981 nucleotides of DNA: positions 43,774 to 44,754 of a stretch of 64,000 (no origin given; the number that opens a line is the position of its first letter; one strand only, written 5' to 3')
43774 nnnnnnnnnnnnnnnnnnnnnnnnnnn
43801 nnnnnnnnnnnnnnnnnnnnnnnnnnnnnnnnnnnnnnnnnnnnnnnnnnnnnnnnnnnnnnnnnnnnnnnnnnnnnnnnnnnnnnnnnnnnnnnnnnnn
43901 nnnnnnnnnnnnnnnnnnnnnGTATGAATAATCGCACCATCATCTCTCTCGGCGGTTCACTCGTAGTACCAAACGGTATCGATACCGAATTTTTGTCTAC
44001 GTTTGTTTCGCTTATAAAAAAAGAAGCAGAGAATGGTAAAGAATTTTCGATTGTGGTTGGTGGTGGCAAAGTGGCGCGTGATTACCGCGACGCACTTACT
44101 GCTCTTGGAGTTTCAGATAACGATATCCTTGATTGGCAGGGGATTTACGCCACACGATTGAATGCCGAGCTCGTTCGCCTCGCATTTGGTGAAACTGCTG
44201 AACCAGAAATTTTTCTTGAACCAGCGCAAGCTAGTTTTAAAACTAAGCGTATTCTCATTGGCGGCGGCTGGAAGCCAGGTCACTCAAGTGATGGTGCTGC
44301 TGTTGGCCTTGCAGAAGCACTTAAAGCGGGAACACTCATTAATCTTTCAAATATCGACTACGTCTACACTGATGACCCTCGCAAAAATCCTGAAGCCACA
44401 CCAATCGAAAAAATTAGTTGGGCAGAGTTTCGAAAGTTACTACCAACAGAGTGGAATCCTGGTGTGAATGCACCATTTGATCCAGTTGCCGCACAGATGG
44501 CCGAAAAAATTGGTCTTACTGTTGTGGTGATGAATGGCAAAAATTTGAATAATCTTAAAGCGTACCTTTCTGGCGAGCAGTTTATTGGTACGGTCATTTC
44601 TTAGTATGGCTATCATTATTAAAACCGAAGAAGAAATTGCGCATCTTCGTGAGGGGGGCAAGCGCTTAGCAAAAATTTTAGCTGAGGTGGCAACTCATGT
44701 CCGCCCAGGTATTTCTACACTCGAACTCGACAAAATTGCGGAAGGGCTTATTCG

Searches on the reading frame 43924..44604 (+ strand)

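Call 3: search_protein_families(library=pfam, proteins=[window:43924-44604:+], max_evalue=1)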
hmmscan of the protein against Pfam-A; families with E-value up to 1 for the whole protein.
window:43924-44604:+ (226 aa): 1 family
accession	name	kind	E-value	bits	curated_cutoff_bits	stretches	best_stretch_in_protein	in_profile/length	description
PF00696.33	AA_kinase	-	1.8e-27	97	24.9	1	3-204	1-234/234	Amino acid kinase family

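Call 15: search_protein_families(library=ncbifam, proteins=[window:43924-44604:+], max_evalue=0.01)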
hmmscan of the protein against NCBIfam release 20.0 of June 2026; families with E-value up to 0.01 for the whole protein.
window:43924-44604:+ (226 aa): 20 families
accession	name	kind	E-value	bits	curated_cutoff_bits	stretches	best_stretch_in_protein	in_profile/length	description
TIGR02076.1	pyrH_arch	equivalog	5.2e-58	196.3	158.05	1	6-225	2-221/222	UMP kinase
TIGR02075.1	pyrH_bact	equivalog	1.9e-15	57.1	243.9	1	16-225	18-232/233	UMP kinase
NF040647.1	IPPK_Arch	equivalog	6.3e-11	42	120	1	121-225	153-259/259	isopentenyl phosphate kinase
TIGR01027.1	proB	equivalog_domain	1.1e-09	38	186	1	126-224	149-250/363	glutamate 5-kinase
TIGR00656.1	asp_kin_monofn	equivalog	8.2e-08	31.6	402.25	1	122-206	160-239/407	aspartate kinase, monofunctional class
TIGR00657.1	asp_kinases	subfamily_domain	4.6e-06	26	208.7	1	122-171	194-243/442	aspartate kinase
NF005155.0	PRK06635.1-4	equivalog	7.1e-06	25.3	346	1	122-169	153-200/407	aspartate kinase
NF005154.0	PRK06635.1-2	equivalog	1.2e-05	24.8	376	1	122-169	154-201/407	aspartate kinase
NF005153.0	PRK06635.1-1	equivalog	2.5e-05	23.5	585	1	121-169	153-201/421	aspartate kinase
NF005656.0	PRK07431.1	equivalog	0.00014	20.6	657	1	122-171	155-204/587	aspartate kinase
TIGR00761.1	argB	equivalog_domain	0.00017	21.2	151.3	1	122-177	156-206/231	acetylglutamate kinase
NF006459.0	PRK08841.1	equivalog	0.00033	19.8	535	1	121-172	154-205/395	aspartate kinase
NF005156.0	PRK06635.1-5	equivalog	0.00048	19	594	1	121-172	152-203/411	aspartate kinase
NF006234.1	PRK08373.1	subfamily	0.0012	18.1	237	1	121-168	187-234/338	aspartate kinase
NF006570.0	PRK09084.1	equivalog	0.0036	16.4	455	1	122-168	202-248/452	lysine-sensitive aspartokinase 3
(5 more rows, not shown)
